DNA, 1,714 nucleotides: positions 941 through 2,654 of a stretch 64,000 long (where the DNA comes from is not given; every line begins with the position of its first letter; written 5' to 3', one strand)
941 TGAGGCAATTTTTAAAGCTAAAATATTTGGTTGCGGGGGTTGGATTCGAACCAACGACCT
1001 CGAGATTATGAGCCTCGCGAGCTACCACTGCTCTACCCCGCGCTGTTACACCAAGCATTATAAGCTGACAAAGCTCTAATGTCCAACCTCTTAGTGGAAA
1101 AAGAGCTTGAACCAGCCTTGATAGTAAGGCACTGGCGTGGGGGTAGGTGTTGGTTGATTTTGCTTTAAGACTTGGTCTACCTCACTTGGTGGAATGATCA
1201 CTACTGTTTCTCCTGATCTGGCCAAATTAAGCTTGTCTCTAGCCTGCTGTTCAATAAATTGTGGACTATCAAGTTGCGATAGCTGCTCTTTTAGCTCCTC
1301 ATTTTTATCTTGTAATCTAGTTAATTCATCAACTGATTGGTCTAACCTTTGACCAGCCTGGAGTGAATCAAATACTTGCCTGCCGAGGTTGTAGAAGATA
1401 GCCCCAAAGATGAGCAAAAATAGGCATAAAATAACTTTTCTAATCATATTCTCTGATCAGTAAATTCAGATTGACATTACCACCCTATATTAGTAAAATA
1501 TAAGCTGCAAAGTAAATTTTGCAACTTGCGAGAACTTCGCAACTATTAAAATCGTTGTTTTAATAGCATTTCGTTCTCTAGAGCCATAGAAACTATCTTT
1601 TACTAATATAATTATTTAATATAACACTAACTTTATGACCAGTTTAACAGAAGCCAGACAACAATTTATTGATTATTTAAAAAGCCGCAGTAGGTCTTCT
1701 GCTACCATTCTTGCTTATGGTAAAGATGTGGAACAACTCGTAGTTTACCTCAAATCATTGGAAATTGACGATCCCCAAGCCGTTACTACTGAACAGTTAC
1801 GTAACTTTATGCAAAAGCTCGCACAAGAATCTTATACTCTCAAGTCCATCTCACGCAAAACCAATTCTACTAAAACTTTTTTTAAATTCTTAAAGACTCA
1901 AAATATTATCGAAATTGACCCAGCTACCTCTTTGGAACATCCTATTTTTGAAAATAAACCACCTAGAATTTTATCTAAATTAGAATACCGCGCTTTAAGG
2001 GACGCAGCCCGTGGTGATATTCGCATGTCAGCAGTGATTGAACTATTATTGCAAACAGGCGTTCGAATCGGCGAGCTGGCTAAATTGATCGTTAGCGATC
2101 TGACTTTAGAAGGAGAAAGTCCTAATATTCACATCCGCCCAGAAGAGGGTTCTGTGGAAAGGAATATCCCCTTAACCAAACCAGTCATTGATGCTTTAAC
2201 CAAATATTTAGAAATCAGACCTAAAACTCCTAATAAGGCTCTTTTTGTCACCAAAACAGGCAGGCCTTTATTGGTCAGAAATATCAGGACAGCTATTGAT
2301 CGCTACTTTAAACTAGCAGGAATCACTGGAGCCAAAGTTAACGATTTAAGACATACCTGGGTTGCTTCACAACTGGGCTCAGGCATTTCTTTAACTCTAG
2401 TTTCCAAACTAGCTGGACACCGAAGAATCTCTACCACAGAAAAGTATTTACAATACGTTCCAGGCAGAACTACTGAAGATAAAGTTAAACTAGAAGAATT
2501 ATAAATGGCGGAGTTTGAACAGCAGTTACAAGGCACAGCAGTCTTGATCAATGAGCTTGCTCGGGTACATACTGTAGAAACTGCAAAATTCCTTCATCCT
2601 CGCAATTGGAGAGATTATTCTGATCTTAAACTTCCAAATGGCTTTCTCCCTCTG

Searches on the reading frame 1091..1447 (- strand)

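Call 6: search_protein_families(library=pfam, proteins=[window:1091-1447:-], max_evalue=0.01)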
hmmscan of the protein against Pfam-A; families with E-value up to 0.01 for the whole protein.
window:1091-1447:- (118 aa): 2 families
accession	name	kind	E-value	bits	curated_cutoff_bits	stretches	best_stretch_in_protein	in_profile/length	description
PF04977.20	DivIC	-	1.6e-15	57.1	28.9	1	10-87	1-79/80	Septum formation initiator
PF06005.17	ZapB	-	0.00061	20.6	31.5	1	24-61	4-39/71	Cell division protein ZapB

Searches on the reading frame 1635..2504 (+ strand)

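Call 6: search_protein_families(library=pfam, proteins=[window:1635-2504:+], max_evalue=0.01)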
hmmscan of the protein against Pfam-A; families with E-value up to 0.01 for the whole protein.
window:1635-2504:+ (289 aa): 3 families
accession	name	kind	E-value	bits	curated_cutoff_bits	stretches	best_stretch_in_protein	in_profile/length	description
PF00589.27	Phage_integrase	-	3.5e-27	95.7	27.1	1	113-273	3-167/172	Phage integrase family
PF02899.23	Phage_int_SAM_1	-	1e-13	51.8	22.3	1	9-89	2-82/83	Phage integrase, N-terminal SAM-like domain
PF13495.12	Phage_int_SAM_4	-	1.3e-06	29.2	27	1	8-88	2-80/85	Phage integrase, N-terminal SAM-like domain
